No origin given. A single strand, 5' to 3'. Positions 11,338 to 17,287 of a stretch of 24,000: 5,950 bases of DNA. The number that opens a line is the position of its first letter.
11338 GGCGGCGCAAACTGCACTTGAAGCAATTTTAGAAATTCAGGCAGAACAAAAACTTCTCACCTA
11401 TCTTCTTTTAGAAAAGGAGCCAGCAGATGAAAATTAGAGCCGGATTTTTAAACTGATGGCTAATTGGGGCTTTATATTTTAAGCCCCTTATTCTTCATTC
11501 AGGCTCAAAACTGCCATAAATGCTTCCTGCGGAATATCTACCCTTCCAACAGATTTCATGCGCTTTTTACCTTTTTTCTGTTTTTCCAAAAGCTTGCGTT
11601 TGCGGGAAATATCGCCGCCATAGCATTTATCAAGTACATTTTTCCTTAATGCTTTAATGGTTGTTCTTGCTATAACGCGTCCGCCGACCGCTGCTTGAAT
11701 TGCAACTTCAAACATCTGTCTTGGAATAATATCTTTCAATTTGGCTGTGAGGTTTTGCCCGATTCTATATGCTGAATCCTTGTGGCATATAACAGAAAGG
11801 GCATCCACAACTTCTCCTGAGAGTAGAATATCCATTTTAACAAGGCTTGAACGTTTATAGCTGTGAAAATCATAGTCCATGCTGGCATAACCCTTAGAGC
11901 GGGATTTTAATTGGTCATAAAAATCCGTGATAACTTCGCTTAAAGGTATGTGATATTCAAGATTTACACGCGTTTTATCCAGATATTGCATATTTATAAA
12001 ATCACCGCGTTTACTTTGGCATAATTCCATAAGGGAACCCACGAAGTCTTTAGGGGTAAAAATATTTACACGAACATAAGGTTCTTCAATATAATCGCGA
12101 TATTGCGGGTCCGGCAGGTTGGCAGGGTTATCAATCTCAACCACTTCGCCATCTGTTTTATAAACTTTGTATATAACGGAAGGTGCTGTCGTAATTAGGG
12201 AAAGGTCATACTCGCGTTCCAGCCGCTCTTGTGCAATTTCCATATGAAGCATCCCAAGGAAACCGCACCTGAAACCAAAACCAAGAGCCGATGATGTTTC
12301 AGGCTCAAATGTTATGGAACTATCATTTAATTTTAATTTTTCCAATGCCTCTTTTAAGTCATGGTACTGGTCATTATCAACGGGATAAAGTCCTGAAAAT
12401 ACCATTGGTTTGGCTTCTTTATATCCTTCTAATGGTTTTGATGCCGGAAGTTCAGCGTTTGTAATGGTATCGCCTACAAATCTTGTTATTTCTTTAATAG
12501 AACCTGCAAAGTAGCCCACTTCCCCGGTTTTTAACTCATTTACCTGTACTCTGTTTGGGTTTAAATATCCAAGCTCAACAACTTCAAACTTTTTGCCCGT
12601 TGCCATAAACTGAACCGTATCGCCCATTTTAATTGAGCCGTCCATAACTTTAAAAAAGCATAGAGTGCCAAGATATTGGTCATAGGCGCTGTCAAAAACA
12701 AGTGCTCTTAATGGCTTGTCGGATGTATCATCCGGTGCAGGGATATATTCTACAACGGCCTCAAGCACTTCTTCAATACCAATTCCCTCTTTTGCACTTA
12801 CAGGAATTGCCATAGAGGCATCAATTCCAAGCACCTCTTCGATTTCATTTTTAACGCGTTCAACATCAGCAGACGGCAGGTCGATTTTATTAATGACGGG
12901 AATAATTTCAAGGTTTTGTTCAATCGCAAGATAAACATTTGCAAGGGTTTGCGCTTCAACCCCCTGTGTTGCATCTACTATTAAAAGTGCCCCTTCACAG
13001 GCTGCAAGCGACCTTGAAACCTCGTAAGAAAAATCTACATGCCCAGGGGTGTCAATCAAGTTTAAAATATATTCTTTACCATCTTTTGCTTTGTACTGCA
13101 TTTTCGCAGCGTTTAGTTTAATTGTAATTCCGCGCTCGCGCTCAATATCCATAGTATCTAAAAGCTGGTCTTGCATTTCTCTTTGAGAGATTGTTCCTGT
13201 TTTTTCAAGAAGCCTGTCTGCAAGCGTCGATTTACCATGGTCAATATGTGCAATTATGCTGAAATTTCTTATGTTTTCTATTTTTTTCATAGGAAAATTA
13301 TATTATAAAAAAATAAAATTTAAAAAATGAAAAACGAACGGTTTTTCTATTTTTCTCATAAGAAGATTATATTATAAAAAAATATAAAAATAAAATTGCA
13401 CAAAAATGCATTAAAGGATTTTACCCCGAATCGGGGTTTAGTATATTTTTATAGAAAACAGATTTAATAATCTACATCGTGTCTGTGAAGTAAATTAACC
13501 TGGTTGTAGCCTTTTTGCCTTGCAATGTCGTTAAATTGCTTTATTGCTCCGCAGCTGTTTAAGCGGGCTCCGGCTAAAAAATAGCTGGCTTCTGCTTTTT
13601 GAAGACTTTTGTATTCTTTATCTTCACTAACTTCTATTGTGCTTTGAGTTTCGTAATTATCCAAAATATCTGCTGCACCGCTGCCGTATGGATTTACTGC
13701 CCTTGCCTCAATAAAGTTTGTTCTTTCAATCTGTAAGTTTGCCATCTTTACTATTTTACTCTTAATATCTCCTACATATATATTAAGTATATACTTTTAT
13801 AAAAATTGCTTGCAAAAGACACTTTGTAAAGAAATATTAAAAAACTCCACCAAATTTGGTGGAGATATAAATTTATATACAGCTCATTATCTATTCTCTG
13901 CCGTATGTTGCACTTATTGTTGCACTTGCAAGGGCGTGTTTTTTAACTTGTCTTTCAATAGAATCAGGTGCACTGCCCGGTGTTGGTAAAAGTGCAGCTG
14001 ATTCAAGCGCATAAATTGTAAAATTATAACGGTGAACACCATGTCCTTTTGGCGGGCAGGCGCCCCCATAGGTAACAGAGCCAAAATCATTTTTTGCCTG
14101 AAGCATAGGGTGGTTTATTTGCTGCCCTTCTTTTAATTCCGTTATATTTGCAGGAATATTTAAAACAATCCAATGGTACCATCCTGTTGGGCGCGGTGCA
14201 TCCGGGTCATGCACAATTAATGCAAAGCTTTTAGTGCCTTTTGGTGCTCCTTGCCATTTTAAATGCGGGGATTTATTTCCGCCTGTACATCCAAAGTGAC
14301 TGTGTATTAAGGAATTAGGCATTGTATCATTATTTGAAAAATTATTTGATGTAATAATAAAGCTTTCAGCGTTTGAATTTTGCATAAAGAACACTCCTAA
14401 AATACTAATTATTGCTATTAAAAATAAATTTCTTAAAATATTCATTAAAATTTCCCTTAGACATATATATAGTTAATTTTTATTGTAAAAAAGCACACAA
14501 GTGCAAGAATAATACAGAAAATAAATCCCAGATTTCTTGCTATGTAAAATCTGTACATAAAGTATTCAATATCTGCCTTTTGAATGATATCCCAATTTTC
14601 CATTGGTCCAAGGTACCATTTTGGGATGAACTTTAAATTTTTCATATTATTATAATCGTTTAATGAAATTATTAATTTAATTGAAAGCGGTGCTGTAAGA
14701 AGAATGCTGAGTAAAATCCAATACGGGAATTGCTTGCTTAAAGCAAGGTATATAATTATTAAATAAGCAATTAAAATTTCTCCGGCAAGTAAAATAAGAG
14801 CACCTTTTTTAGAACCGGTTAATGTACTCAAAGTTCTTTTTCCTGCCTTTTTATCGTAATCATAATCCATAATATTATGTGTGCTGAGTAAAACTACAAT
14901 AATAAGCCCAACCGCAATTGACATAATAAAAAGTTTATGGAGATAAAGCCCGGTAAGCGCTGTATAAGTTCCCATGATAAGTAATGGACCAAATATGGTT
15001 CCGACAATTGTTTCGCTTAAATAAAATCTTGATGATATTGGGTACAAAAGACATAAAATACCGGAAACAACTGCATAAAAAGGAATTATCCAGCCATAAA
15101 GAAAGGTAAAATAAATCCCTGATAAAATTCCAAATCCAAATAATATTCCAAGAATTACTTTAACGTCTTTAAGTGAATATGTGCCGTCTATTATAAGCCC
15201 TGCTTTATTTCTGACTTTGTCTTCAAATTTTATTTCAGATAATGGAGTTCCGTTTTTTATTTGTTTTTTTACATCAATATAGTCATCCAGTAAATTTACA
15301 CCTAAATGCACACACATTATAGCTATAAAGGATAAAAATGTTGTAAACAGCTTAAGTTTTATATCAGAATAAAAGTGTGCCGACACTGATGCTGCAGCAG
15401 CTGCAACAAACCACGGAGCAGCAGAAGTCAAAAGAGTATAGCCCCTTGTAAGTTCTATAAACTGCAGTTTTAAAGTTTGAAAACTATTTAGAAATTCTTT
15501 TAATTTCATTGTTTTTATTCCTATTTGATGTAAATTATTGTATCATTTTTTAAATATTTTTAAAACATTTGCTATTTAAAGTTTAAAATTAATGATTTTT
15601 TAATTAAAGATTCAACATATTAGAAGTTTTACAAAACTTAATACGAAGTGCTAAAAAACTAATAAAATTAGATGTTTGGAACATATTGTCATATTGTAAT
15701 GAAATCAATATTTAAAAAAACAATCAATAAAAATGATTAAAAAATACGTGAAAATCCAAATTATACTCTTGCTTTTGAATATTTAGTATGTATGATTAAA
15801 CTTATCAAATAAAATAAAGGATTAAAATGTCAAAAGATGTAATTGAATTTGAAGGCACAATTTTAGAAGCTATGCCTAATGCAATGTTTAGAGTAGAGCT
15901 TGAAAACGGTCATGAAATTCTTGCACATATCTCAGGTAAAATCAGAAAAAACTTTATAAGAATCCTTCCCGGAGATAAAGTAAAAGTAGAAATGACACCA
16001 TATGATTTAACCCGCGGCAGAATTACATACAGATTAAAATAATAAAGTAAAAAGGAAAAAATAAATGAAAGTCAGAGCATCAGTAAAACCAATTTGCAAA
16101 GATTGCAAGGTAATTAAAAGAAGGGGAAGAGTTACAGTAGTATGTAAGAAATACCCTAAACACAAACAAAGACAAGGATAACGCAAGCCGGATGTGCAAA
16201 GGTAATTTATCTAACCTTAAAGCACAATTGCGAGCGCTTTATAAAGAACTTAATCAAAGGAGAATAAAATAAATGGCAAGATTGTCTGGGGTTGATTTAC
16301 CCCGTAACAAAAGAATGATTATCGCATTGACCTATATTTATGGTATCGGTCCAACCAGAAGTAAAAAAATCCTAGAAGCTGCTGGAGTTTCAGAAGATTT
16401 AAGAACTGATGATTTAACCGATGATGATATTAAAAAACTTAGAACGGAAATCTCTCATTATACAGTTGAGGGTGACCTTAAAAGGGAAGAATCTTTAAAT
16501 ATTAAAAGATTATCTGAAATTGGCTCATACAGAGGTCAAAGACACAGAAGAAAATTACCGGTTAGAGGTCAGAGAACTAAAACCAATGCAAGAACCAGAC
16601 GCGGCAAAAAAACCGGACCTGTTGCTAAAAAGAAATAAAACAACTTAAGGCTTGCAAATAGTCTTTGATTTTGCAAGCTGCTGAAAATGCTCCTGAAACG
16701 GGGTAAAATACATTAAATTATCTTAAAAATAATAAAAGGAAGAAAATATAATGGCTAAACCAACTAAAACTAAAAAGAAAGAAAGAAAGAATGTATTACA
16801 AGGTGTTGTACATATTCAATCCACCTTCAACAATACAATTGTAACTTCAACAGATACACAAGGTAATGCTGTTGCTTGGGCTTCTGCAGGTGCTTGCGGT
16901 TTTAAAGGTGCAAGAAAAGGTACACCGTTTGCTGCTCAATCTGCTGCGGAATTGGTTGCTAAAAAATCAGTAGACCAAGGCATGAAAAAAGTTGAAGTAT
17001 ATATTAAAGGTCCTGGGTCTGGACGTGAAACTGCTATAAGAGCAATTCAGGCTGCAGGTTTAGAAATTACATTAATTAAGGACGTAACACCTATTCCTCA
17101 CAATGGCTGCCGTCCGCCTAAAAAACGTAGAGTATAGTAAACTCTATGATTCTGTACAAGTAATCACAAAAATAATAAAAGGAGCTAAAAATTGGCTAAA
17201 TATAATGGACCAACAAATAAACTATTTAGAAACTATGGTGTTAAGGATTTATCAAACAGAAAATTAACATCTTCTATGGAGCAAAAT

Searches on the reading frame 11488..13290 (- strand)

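Call 8: search_protein_families(library=pfam, proteins=[window:11488-13290:-], max_evalue=0.01)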
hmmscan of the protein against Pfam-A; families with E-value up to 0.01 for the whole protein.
window:11488-13290:- (600 aa): 11 families
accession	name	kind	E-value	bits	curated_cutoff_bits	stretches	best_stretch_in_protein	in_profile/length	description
PF00009.33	GTP_EFTU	-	3.9e-60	203.1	26.5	1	5-184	1-187/188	Elongation factor Tu GTP binding domain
PF06421.17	LepA_C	-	1.6e-49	166.9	29.7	1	491-596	2-107/107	GTP-binding protein LepA C-terminus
PF00679.30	EFG_C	-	1.1e-23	83.4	27.9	1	401-487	2-87/89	Elongation factor G C-terminus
PF03144.31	GTP_EFTU_D2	-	2.3e-09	38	30.3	1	208-277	1-73/73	Elongation factor Tu domain 2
PF10662.15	PduV-EutP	-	4.2e-06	27.1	21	1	56-177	18-139/143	Ethanolamine utilisation - propanediol utilisation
PF00071.28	Ras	-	3.8e-05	23.8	21.6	1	55-183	30-160/162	Ras family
PF22042.2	EF-G_D2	-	8.3e-05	23.1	27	1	193-264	1-71/84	Elongation factor G domain 2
PF01926.29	MMR_HSR1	-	0.00011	22.7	21.9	1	17-135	9-113/113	50S ribosome-binding GTPase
PF14492.12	EFG_III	-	0.00019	21.8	27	1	294-367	3-73/75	Elongation Factor G, domain III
PF16897.10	MMR_HSR1_Xtn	-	0.0012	19.2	35.2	1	122-182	51-103/106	C-terminal region of MMR_HSR1 domain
PF00735.24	Septin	-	0.0073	16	26.2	0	17-87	14-75/280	Septin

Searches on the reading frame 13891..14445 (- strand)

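Call 8: search_protein_families(library=pfam, proteins=[window:13891-14445:-], max_evalue=0.01)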
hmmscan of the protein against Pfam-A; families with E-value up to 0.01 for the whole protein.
window:13891-14445:- (184 aa): 1 family
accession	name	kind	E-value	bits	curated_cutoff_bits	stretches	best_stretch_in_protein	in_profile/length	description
PF01161.25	PBP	-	2.8e-43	147.9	24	1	47-181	2-135/135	Phosphatidylethanolamine-binding protein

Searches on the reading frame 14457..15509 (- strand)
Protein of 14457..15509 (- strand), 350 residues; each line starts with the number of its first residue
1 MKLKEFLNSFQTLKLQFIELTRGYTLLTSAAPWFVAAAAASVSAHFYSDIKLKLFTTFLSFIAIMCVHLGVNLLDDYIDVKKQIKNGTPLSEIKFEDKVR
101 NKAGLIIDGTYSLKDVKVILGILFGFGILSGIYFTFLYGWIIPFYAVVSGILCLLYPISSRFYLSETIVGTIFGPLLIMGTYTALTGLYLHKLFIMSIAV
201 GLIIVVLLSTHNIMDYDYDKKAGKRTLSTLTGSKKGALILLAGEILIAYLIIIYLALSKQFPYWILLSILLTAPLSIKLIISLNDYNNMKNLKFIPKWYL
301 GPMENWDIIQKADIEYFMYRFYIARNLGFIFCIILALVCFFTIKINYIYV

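Call 8: search_protein_families(library=pfam, proteins=[window:14457-15509:-], max_evalue=0.01)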
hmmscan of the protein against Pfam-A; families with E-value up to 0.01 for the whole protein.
window:14457-15509:- (350 aa): 1 family
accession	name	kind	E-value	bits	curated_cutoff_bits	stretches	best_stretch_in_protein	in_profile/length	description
PF01040.23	UbiA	-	2.2e-23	83.3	34.2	1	38-284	7-234/250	UbiA prenyltransferase family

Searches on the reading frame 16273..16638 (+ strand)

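Call 9: search_protein_families(library=pfam, proteins=[window:16273-16638:+], max_evalue=0.01)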
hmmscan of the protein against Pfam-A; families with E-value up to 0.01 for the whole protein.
window:16273-16638:+ (121 aa): 1 family
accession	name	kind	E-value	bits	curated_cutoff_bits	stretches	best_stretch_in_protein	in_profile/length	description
PF00416.27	Ribosomal_S13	-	1.1e-32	113.5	31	1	3-108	1-128/128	Ribosomal protein S13/S18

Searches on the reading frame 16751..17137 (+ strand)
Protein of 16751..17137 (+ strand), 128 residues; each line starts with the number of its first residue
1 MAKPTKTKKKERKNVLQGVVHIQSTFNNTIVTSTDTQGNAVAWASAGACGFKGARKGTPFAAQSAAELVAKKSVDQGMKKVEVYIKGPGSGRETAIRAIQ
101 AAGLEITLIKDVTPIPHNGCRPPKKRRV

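Call 9: search_protein_families(library=pfam, proteins=[window:16751-17137:+], max_evalue=0.01)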
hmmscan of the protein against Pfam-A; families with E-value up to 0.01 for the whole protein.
window:16751-17137:+ (128 aa): 1 family
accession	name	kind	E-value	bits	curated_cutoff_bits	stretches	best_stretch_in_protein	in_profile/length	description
PF00411.24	Ribosomal_S11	-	3.2e-51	172.8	25.1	1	18-127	1-110/110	Ribosomal protein S11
